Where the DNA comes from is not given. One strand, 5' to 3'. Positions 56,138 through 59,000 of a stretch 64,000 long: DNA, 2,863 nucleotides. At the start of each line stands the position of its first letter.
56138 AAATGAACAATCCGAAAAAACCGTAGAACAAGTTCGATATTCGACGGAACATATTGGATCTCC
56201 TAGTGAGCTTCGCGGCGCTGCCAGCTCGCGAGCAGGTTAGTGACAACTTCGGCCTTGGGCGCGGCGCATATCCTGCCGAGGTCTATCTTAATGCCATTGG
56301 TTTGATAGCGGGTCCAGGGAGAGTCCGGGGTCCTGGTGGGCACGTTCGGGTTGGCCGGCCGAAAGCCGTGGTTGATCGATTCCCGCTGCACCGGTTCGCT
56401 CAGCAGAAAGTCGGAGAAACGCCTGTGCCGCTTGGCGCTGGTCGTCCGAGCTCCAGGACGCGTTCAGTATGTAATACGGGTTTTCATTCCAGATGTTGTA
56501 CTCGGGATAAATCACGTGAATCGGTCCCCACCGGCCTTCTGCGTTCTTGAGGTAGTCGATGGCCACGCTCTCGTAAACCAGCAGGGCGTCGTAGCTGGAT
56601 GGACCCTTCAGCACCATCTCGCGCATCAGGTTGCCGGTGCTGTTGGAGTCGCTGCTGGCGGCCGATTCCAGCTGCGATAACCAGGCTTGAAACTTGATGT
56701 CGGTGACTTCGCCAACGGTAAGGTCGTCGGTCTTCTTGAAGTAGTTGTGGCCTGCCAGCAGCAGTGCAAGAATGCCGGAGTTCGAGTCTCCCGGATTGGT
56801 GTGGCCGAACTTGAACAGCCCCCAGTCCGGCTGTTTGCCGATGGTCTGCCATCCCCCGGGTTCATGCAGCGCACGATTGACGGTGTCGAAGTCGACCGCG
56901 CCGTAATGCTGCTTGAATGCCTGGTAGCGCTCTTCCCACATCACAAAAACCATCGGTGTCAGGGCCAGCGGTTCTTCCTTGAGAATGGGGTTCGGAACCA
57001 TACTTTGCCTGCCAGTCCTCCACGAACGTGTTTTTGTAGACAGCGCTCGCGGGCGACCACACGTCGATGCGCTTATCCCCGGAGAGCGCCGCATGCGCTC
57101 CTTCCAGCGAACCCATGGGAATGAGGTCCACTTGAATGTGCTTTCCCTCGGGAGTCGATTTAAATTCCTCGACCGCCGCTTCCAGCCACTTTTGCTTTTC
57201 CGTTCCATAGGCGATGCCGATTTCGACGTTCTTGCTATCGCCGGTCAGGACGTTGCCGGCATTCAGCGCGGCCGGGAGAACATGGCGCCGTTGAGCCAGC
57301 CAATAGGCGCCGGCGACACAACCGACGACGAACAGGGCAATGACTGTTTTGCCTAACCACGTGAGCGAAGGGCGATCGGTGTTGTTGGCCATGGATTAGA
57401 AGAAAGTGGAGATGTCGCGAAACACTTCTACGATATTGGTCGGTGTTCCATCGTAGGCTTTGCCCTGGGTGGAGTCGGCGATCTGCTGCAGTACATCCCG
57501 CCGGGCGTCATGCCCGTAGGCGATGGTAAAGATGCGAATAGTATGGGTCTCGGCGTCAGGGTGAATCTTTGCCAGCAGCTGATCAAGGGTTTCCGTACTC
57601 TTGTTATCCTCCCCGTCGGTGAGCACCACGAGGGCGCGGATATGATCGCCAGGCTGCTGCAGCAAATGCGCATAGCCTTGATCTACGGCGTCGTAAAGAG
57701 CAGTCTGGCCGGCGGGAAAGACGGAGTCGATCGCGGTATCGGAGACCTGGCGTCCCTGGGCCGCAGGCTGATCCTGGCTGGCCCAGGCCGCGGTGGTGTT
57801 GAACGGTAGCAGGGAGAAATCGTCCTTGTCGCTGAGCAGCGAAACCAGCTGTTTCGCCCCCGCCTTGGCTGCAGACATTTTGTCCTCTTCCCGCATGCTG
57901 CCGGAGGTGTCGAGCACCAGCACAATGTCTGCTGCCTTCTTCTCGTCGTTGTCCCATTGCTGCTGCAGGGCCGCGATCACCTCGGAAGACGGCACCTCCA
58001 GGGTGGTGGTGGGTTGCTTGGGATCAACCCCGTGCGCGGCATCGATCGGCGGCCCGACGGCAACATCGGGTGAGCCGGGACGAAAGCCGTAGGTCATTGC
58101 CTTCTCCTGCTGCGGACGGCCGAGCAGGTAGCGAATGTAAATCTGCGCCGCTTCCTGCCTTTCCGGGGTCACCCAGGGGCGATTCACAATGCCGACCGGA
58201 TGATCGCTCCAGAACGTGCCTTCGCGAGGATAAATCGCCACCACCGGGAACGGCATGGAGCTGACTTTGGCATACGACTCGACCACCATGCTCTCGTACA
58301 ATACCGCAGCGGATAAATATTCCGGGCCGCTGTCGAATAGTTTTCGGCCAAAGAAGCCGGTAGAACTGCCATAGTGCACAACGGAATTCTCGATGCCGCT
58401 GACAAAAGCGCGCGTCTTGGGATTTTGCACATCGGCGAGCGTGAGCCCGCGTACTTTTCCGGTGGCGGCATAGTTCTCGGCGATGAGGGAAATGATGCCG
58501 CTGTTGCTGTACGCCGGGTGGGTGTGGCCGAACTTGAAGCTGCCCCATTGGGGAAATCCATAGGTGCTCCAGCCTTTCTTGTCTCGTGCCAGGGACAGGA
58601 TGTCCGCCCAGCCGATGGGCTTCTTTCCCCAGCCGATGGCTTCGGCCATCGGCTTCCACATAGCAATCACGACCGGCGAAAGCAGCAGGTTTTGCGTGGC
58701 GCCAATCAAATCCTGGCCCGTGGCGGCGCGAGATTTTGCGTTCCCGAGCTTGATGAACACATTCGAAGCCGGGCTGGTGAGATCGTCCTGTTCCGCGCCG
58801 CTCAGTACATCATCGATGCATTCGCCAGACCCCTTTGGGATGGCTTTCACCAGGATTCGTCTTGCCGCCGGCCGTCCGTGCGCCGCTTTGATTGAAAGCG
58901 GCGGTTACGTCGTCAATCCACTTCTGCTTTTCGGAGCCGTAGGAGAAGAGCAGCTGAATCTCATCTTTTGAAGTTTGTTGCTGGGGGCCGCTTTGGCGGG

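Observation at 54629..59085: PspA/IM30 operon preceded by two paralogous PBP2-domain lipoproteins, one fused to a VWA domain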

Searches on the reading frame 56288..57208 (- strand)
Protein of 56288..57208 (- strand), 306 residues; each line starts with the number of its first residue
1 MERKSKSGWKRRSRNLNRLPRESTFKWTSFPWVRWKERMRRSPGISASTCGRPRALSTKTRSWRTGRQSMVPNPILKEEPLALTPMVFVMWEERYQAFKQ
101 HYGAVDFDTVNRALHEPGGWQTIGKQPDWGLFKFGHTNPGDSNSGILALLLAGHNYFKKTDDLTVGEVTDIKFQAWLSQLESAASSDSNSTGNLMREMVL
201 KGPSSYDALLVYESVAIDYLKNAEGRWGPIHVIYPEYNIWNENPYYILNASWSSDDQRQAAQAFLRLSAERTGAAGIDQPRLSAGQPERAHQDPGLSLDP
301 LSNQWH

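Call 3: search_protein_families(library=pfam, proteins=[window:56288-57208:-], max_evalue=0.1)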
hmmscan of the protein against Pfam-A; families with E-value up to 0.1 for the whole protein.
window:56288-57208:- (306 aa): 1 family
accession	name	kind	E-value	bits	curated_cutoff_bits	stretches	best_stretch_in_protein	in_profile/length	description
PF13531.11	SBP_bac_11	-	0.00018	21.8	25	1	77-267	72-211/227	Bacterial extracellular solute-binding protein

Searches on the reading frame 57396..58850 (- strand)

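Call 3: search_protein_families(library=pfam, proteins=[window:57396-58850:-], max_evalue=0.1)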
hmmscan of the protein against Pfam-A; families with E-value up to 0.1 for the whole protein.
window:57396-58850:- (484 aa): 8 families
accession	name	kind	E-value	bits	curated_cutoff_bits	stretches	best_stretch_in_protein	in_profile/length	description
PF00092.34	VWA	-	1.7e-13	51.6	23.8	1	308-464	1-158/174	von Willebrand factor type A domain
PF13768.12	VWA_3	-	8.8e-12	45.8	27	1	308-466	2-154/155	von Willebrand factor type A domain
PF13416.11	SBP_bac_8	-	5.3e-11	43.3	27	1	42-270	74-272/279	Bacterial extracellular solute-binding protein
PF13519.12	VWA_2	-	1.3e-09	39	27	1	309-414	1-107/107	von Willebrand factor type A domain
PF13531.11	SBP_bac_11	-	2.2e-07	31.3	25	1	5-257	32-227/227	Bacterial extracellular solute-binding protein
PF05762.20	VWA_CoxE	-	0.0016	18.4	26.4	1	303-433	53-179/222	VWA domain containing CoxE-like protein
PF10138.15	vWA-TerF-like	-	0.031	14.9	29.4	0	307-420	2-121/200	vWA found in TerF C terminus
PF25073.1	DUF7797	-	0.072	13.3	27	0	297-320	11-34/60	Domain of unknown function (DUF7797)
